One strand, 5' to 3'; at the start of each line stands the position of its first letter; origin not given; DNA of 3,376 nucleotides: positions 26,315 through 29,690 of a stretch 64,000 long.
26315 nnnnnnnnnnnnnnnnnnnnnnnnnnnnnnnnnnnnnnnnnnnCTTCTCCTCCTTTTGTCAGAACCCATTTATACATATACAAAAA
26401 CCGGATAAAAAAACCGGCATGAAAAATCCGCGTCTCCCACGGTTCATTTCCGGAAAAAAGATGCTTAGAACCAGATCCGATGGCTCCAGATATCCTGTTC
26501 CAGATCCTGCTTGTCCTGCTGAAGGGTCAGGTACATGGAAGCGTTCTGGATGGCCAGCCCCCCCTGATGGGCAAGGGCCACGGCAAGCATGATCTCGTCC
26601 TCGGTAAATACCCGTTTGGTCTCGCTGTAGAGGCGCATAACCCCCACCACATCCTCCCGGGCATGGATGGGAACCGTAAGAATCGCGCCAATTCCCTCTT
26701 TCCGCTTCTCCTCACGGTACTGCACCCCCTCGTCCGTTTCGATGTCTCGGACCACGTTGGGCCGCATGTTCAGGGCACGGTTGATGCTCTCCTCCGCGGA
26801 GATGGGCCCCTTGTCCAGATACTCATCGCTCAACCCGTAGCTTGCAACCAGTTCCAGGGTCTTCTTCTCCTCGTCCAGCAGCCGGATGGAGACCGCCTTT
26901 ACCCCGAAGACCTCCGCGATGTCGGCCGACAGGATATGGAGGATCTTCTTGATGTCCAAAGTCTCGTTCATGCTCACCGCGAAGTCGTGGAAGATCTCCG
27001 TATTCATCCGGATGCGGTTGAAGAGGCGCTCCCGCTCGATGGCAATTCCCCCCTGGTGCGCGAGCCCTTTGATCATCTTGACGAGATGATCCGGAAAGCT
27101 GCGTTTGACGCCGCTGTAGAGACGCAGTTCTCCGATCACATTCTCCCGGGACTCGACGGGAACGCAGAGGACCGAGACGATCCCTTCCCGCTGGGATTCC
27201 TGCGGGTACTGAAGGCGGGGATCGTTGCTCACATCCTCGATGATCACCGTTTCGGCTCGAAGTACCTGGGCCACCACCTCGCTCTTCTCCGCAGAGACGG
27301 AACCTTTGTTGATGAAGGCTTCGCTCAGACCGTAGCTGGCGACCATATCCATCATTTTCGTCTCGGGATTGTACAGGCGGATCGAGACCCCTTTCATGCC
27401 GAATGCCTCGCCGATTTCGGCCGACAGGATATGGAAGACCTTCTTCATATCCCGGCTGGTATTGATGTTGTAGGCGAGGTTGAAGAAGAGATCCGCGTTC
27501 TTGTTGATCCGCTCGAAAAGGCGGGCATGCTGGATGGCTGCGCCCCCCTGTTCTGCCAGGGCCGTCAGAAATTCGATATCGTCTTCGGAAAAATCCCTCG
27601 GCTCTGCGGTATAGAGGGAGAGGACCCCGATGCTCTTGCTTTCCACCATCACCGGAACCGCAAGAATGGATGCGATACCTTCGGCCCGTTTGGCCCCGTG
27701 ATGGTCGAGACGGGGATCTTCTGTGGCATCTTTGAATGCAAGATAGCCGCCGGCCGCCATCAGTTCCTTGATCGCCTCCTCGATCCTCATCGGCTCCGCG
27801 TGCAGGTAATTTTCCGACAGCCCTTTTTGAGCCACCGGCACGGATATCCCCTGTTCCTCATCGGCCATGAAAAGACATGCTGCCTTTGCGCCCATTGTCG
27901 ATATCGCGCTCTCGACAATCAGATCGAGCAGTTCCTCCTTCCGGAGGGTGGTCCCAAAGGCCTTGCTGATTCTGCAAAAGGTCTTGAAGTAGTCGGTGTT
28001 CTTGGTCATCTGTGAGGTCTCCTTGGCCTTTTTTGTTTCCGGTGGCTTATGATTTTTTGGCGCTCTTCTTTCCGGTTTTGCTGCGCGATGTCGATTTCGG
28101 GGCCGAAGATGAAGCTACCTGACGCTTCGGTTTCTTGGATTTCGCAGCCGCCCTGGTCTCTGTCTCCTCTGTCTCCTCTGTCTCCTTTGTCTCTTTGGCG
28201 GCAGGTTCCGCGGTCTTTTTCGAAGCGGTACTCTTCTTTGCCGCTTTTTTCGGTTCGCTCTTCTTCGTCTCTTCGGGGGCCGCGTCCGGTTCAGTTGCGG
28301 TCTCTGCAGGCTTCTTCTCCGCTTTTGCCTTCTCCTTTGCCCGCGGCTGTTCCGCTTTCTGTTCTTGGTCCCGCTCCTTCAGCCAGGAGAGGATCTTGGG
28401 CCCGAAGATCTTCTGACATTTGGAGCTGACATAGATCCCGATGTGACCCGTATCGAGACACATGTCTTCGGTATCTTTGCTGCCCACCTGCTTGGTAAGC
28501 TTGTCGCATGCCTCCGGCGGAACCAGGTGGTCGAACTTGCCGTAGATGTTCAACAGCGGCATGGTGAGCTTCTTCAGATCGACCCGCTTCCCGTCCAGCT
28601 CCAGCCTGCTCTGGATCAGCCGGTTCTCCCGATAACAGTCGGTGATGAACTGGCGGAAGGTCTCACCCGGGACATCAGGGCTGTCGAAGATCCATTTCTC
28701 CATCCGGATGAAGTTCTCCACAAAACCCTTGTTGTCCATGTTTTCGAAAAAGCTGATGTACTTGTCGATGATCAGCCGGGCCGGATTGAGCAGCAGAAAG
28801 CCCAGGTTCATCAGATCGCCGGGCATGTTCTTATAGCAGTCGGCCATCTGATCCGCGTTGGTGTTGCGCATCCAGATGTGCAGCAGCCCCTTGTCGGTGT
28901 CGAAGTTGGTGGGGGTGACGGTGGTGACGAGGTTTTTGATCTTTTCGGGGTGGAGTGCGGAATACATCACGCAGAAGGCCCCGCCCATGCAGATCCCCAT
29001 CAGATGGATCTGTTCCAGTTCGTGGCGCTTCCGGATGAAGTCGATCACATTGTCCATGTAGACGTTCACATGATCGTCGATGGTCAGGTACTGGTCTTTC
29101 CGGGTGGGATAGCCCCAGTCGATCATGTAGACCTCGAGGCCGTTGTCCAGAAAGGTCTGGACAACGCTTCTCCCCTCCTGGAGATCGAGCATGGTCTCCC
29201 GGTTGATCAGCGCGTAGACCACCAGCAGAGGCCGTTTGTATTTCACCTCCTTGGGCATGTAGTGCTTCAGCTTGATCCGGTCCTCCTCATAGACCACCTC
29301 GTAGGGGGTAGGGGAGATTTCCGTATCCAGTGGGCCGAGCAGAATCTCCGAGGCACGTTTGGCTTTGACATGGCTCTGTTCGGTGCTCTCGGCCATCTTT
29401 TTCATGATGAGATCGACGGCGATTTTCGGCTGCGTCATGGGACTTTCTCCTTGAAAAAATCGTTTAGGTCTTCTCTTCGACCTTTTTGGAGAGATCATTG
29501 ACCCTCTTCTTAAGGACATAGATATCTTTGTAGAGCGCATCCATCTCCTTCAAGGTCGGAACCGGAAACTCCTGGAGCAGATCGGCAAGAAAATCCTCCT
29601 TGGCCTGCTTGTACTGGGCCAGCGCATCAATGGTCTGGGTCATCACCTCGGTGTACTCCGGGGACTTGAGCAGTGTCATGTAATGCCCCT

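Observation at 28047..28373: PhaC synthase fused to a histone-H1-like Lys/Ala/Pro/Glu-rich tail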

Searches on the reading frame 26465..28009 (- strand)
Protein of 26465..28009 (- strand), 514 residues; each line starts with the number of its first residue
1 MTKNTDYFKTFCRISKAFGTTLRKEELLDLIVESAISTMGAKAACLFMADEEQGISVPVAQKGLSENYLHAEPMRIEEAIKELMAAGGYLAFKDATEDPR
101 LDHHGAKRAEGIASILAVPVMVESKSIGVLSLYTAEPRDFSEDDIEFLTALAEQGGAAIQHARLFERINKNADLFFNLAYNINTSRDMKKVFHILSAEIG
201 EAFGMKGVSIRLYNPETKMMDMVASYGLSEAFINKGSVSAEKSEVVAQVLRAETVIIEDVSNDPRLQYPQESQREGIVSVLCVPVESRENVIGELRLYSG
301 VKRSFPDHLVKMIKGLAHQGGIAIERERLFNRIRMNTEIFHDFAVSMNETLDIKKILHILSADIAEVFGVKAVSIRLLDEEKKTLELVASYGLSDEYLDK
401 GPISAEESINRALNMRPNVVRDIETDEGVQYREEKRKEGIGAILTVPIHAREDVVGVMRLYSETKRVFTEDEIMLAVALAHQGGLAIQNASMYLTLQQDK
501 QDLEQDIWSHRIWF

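Call 3: search_protein_families(library=pfam, proteins=[window:26465-28009:-], max_evalue=0.01)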
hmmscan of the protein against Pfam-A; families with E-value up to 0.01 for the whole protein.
window:26465-28009:- (514 aa): 5 families
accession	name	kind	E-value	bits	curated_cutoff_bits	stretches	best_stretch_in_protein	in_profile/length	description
PF13185.12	GAF_2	-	2.2e-53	180.6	28.6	3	25-160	5-136/136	GAF domain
PF01590.32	GAF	-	1.7e-44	152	22.4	3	25-159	3-133/133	GAF domain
PF13492.12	GAF_3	-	1.1e-35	123.3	27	3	25-161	3-129/129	GAF domain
PF15714.11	SpoVT_C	-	2.5e-06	28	27.5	0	389-480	31-120/128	Stage V sporulation protein T C-terminal, transcription factor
PF03472.21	Autoind_bind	-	0.00075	19.5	23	0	425-473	84-132/149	Autoinducer binding domain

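Call 16: search_protein_families(library=ncbifam, proteins=[window:26465-28009:-], max_evalue=1)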
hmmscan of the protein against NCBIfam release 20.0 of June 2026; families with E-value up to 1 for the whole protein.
window:26465-28009:- (514 aa): 9 families
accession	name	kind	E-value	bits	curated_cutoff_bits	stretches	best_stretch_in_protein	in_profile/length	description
NF008283.0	PRK11061.1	equivalog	3.7e-29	101.5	583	3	23-166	17-161/748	phosphoenolpyruvate--protein phosphotransferase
TIGR01817.1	nifA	equivalog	4.6e-23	81.8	528.85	3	9-169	5-166/534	nif-specific transcriptional activator NifA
NF047786.1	his_kin_MadS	equivalog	2e-09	37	500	2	108-170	123-185/434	MadS family sensor histidine kinase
NF011958.0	PRK15429.1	equivalog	1.6e-08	33.6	830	1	329-503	179-360/692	formate hydrogenlyase transcriptional activator FlhA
NF053781.1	cdiGMPphdstlr2612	equivalog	2.7e-08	32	1600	2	348-501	285-442/1268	Tlr1612 family c-di-GMP phosphodiesterase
NF003451.0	PRK05022.1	equivalog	1.6e-07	30.5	476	1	12-174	10-174/512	nitric oxide reductase transcriptional regulator NorR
NF038230.1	Regu_Geo_Pelo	equivalog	8e-06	24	1200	1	24-166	19-165/935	GPMC system transcriptional regulator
NF041673.1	transregRamA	equivalog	0.00016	20.9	500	1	105-146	92-133/280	acetate metabolism transcriptional regulator RamA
NF005463.0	PRK07059.1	subfamily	0.08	11.3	869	0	177-242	129-192/557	long-chain-fatty-acid--CoA ligase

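Call 55: list_cluster_members(proteins=[P0001, window:26465-28009:-, window:24798-25313:+, window:29464-30378:-])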
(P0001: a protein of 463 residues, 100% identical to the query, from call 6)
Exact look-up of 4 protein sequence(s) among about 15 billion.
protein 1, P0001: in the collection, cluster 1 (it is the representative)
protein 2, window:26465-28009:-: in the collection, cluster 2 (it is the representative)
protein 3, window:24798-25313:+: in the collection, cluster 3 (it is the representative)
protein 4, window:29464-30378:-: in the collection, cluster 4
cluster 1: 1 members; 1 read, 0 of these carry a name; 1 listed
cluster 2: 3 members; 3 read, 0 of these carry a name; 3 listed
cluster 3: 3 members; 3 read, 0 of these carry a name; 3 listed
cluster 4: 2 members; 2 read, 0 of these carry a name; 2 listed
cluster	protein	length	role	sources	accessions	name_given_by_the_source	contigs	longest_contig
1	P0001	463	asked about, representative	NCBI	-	-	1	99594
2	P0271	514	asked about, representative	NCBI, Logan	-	-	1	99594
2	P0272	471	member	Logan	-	-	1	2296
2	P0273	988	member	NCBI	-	-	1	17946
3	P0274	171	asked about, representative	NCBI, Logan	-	-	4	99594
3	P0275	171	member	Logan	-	-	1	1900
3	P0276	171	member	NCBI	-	-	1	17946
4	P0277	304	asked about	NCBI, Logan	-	-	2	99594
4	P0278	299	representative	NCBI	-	-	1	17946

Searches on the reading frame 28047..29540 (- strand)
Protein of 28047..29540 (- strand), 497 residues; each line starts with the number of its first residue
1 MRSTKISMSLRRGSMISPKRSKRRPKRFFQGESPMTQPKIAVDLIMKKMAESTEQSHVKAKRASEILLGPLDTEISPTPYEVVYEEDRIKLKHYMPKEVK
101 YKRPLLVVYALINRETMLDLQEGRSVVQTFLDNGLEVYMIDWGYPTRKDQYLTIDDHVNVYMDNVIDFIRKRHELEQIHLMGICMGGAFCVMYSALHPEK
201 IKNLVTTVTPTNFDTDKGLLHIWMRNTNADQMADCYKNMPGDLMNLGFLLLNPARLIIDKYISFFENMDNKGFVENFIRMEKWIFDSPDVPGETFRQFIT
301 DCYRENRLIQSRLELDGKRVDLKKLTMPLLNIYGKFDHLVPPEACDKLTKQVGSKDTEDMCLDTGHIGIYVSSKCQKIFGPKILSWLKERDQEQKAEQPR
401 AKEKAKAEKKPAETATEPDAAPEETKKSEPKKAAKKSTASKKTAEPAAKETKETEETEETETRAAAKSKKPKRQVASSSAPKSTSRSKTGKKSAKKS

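Call 3: search_protein_families(library=pfam, proteins=[window:28047-29540:-], max_evalue=0.01)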
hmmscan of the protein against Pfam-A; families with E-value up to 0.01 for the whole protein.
window:28047-29540:- (497 aa): 6 families
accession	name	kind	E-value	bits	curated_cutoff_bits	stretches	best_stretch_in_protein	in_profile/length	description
PF00561.26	Abhydrolase_1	-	8e-22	78.5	25.8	1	105-368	3-240/245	alpha/beta hydrolase fold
PF12146.15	Hydrolase_4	-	8.7e-10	38.7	27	1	126-207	23-107/239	Serine aminopeptidase, S33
PF11339.14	DUF3141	-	2.5e-07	30.1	29.7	1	178-377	143-359/582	Protein of unknown function (DUF3141)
PF07167.19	PhaC_N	-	2.2e-06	27.9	23.7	1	48-128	93-171/173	Poly-beta-hydroxybutyrate polymerase (PhaC) N-terminus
PF06850.17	PHB_depo_C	-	7e-06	26.1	27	1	239-389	45-201/203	PHB de-polymerase C-terminus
PF01738.24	DLH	-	0.002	18.2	21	0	164-202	83-122/217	Dienelactone hydrolase family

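Call 6: find_homologous_proteins(query=window:28047-29438:-, max_evalue=1e-10)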
Query window:28047-29438:- (463 aa): 7935 proteins with E <= 1e-10 among 8000 candidates; the best 120 are listed.
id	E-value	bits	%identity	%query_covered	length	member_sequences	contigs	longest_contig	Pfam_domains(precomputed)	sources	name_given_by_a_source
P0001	0.0e+0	1046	100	100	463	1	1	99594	PF06850.18,PF07167.20,PF11339.15,PF00561.27,PF12146.16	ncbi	-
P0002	4.9e-209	713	73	91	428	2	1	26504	PF07167.20,PF11339.15,PF00561.27,PF12146.16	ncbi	-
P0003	1.5e-205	701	71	93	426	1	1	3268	PF07167.20,PF11339.15,PF00561.27,PF12146.16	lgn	-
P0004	2.2e-204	697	78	79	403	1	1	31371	PF06850.18,PF01738.25,PF07167.20,PF11339.15,PF00561.27,PF12146.16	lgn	-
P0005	3.8e-203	693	75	83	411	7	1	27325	PF06850.18,PF07167.20,PF11339.15,PF00561.27,PF12146.16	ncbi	ncbi:MAG: class III poly(R)-hydroxyalkanoic acid synthase subunit PhaC [Desulfococcaceae bacterium]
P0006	4.4e-203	693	78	78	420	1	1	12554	PF07167.20,PF11339.15,PF00561.27,PF12146.16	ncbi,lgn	-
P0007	8.9e-203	692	70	91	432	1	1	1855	PF07167.20,PF11339.15,PF00561.27,PF12146.16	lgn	-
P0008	2.9e-202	690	70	90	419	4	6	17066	PF06850.18,PF07167.20,PF11339.15,PF00561.27,PF12146.16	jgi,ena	-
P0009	4.0e-202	690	75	82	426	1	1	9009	PF07167.20,PF11339.15,PF00561.27,PF12146.16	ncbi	-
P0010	2.9e-201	687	74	86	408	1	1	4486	PF06850.18,PF07167.20,PF11339.15,PF00561.27,PF12146.16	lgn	-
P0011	4.2e-201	687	69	91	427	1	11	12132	PF06850.18,PF07167.20,PF11339.15,PF00561.27,PF12146.16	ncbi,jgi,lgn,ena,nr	ncbi:MAG TPA: class III poly(R)-hydroxyalkanoic acid synthase subunit PhaC [Desulfobacterales bacter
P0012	4.9e-201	686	72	90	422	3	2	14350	PF07167.20,PF00561.27,PF12146.16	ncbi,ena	-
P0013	1.2e-200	685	72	88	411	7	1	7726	PF07167.20,PF11339.15,PF00561.27,PF12146.16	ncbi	-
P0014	1.4e-200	685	69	91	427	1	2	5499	PF06850.18,PF07167.20,PF11339.15,PF00561.27,PF12146.16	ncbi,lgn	-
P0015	2.0e-200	684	73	87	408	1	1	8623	PF07167.20,PF11339.15,PF00561.27,PF12146.16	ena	-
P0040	2.6e-196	671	73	82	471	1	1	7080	PF11339.15,PF00561.27,PF12146.16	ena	-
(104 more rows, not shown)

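Call 16: search_protein_families(library=ncbifam, proteins=[window:28047-29438:-], max_evalue=1)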
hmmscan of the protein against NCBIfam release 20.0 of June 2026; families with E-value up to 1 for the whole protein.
window:28047-29438:- (463 aa): 23 families
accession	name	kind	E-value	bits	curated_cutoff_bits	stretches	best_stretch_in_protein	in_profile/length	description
TIGR01836.1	PHA_synth_III_C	subfamily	4.7e-125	417.2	365.3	1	10-356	3-350/350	class III poly(R)-hydroxyalkanoic acid synthase subunit PhaC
TIGR01838.1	PHA_synth_I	subfamily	1.7e-34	119.2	622.65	1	12-334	134-456/532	class I poly(R)-hydroxyalkanoic acid synthase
NF005898.0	PRK07868.1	equivalog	3.4e-29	101.2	925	1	17-378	10-384/994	acyl-CoA synthetase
TIGR01839.1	PHA_synth_II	subfamily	8.6e-19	67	855.4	1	44-334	190-482/560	class II poly(R)-hydroxyalkanoic acid synthase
TIGR01849.1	PHB_depoly_PhaZ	subfamily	6.2e-09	35.1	300.75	1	55-354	86-404/406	polyhydroxyalkanoate depolymerase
TIGR01738.1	bioH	equivalog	1.1e-07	31.8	206.95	2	284-329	180-223/245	pimeloyl-ACP methyl ester esterase BioH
NF050089.1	i_nPHAscl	equivalog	3.9e-07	29.4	300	2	114-171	57-113/288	intracellular short-chain-length polyhydroxyalkanoate depolymerase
TIGR02427.1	protocat_pcaD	equivalog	7.9e-07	28.7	255.85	2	128-183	66-120/251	3-oxoadipate enol-lactonase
NF051488.1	bifunc_PcaDC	exception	1.1e-05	24.7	390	1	125-184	62-120/375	bifunctional 3-oxoadipate enol-lactonase/4-carboxymuconolactone decarboxylase PcaDC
TIGR01250.1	pro_imino_pep_2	subfamily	0.00059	19.5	167.65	1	111-173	69-127/288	proline iminopeptidase-family hydrolase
NF011457.0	PRK14875.1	equivalog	0.00061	18.9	307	0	130-171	187-227/372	acetoin dehydrogenase dihydrolipoyllysine-residue acetyltransferase subunit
NF052610.1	macro_16_ester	equivalog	0.0018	17.7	420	1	130-182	83-133/281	alpha/beta fold macrolide esterase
NF007674.0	PRK10349.1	equivalog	0.0037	16.9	449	1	285-315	189-219/256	pimeloyl-ACP methyl ester esterase BioH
NF045945.1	ProImpepLactob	equivalog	0.0038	16.8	400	1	132-176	87-132/293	proline iminopeptidase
NF007954.0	PRK10673.1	equivalog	0.011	15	399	1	65-180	13-120/255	esterase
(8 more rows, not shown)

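Call 20: search_protein_families(library=pfam, proteins=[P0040], max_evalue=0.01)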
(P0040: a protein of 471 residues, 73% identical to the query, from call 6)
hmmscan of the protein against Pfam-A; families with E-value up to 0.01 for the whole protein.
P0040 (471 aa): 6 families
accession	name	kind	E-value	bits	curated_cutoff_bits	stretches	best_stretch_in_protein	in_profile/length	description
PF00561.26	Abhydrolase_1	-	4e-21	76.2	25.8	1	83-322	12-229/245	alpha/beta hydrolase fold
PF12146.15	Hydrolase_4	-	8.3e-10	38.8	27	1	92-173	23-107/239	Serine aminopeptidase, S33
PF11339.14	DUF3141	-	5.3e-07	29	29.7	1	97-340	97-356/582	Protein of unknown function (DUF3141)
PF07167.19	PhaC_N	-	1.9e-05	24.9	23.7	1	13-94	92-171/173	Poly-beta-hydroxybutyrate polymerase (PhaC) N-terminus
PF06850.17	PHB_depo_C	-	7.9e-05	22.7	27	1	206-355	46-201/203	PHB de-polymerase C-terminus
PF01738.24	DLH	-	0.0016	18.5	21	0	136-166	89-120/217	Dienelactone hydrolase family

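Call 22: find_related_loci(query=A1, collection=genome_contigs, flank=6000)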
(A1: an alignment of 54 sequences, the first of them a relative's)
Query A1 (463 aa) in genome_contigs; peptide patterns used: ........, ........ (x = any residue, [..] = any of these).
599 stretches matched a pattern (row limit reached: there are more); 568 encode a relative of the query (tblastn E <= 1e-3); the best 80 are kept; 80 distinct loci.
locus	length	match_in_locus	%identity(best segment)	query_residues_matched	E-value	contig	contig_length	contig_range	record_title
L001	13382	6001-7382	96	1-463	0e+0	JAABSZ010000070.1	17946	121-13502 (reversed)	MAG: Desulfobacteraceae bacterium isolate S20.Bin068 Scaffold_68, whole genome shotgun sequence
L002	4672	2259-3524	69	1-421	0e+0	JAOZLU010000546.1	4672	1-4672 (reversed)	MAG: Desulfobacterales bacterium isolate GMC2_bin_2_sub GMC2_4564_length_4672_cov_45.898202, whole genome shotgun sequen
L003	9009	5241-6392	75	1-378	0e+0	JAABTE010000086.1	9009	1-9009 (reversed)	MAG: Desulfobacteraceae bacterium isolate S20.Bin200 Scaffold_84, whole genome shotgun sequence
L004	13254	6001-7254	70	1-432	0e+0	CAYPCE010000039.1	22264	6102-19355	MAG TPA_asm: uncultured Desulfobacteraceae bacterium isolate binchicken_co15_176 genome assembly, contig: NODE_1162_leng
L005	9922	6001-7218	72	1-418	0e+0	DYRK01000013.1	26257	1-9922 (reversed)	MAG TPA_asm: Desulfatirhabdium butyrativorans isolate SulCav_GS10_10_47_57 SulCav_GS10_10_1828_length_26257_cov_31_23200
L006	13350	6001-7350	67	1-443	0e+0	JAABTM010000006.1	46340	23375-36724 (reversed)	MAG: Desulfobacteraceae bacterium isolate S23.Bin075 Scaffold_308, whole genome shotgun sequence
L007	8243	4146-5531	66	1-459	0e+0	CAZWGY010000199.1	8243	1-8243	MAG TPA_asm: uncultured Desulfobacteraceae bacterium isolate SRP332253_co1_124 genome assembly, contig: NODE_14434_lengt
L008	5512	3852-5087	70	1-408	0e+0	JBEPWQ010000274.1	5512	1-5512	MAG: Desulfobacteraceae bacterium isolate 01_S196.rosella_refined.105 NODE_12416_length_5512_cov_3.983101, whole genome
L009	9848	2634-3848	71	1-405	0e+0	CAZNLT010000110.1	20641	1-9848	MAG TPA_asm: uncultured Desulfobacterales bacterium isolate binchicken_co8_349 genome assembly, contig: NODE_4149_length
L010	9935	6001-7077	78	1-359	0e+0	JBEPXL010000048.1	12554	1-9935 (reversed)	MAG: Desulfobacteraceae bacterium isolate 02_S197.metabat2_refined.021 NODE_1276_length_12554_cov_1.977951, whole genome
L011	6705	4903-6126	69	1-419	0e+0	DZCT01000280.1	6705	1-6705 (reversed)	MAG TPA_asm: Desulfatirhabdium butyrativorans isolate SulCav_PC08_64_48_9 SulCav_PC08-64_9574_length_6705_cov_6.110376,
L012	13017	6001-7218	70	1-418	0e+0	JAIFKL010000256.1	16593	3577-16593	MAG: Desulfobacteraceae bacterium isolate bin_101 scaffold_5488, whole genome shotgun sequence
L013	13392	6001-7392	66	1-446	0e+0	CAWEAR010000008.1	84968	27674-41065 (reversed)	MAG: uncultured delta proteobacterium isolate MFD01299.bin.2.104 genome assembly, contig: contig_110708, whole genome sh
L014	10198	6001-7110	76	1-372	0e+0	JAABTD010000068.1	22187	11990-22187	MAG: Desulfobacteraceae bacterium isolate S20.Bin143 Scaffold_1173, whole genome shotgun sequence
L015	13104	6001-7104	76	1-371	0e+0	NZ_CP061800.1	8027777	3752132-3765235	Desulfonema magnum strain 4be13 chromosome, complete genome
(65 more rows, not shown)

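Call 41: predict_structure(alignment_id=A3)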
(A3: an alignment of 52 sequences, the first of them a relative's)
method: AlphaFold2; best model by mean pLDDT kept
length: 463 residues; sequences in the alignment: 52
mean_pLDDT: 73.5   pTM: 0.70
mean pLDDT of the five models: 73.5, 73.5, 73.0, 72.5, 72.3
residues with pLDDT >= 90: 150; 70-90: 138; 50-70: 82; < 50: 93
segments of 3 or more residues with pLDDT < 50: 1-4, 378-382, 385-387, 389-395, 397-411, 415-436, 438-461
pLDDT, mean of each block of 10 residues (from residue 1): 49 57 80 82 83 94 96 78 63 91 93 94 96 98 94 92 97 63 72 85 86 67 68 84 76 85 89 90 95 90 72 86 85 55 84 83 53 49 46 41 37 45 38 39 42 43 48
secondary structure, 60 per line:
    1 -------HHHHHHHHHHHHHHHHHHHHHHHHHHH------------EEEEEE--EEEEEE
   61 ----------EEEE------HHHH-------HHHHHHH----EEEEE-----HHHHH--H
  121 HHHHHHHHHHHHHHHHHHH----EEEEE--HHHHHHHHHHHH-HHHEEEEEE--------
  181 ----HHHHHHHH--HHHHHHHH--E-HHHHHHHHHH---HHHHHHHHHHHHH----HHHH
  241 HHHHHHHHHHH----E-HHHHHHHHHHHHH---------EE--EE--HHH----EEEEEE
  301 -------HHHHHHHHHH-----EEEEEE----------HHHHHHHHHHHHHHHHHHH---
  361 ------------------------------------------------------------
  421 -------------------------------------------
elements in order: H8-34 E47-52 E55-60 E71-74 H81-84 H92-98 E103-107 H113-117 H120-139 E144-148 H151-162 E167-172 H185-192 H195-202 H207-216 H220-232 H237-251 H258-270 E295-300 H308-317 E323-328 H339-357

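Call 49: search_solved_structures(query=window:28047-29438:-, max_evalue=0.001)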
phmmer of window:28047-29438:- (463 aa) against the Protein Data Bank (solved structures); distinct sequences matched with E-value up to 0.001: 7.
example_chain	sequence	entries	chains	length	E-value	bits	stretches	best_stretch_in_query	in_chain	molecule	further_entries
9knj_A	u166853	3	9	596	3.2e-19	72.4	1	12-336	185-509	PHA synthase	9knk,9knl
5hz2_A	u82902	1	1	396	1.8e-16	63.3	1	41-321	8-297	Poly-beta-hydroxybutyrate polymerase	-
5t6o_A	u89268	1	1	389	3e-15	59.3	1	41-321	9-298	Poly-beta-hydroxybuterate polymerase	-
5xav_A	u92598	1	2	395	8.4e-12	47.9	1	41-160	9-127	Intracellular polyhydroxyalkanoate synthase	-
6k3c_A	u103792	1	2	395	3.9e-11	45.7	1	41-160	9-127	Intracellular polyhydroxyalkanoate synthase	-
7c4d_A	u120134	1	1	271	3.5e-05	26.1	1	99-182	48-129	Putative esterase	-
8pzg_A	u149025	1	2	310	7.3e-05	25.1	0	141-183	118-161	ORF17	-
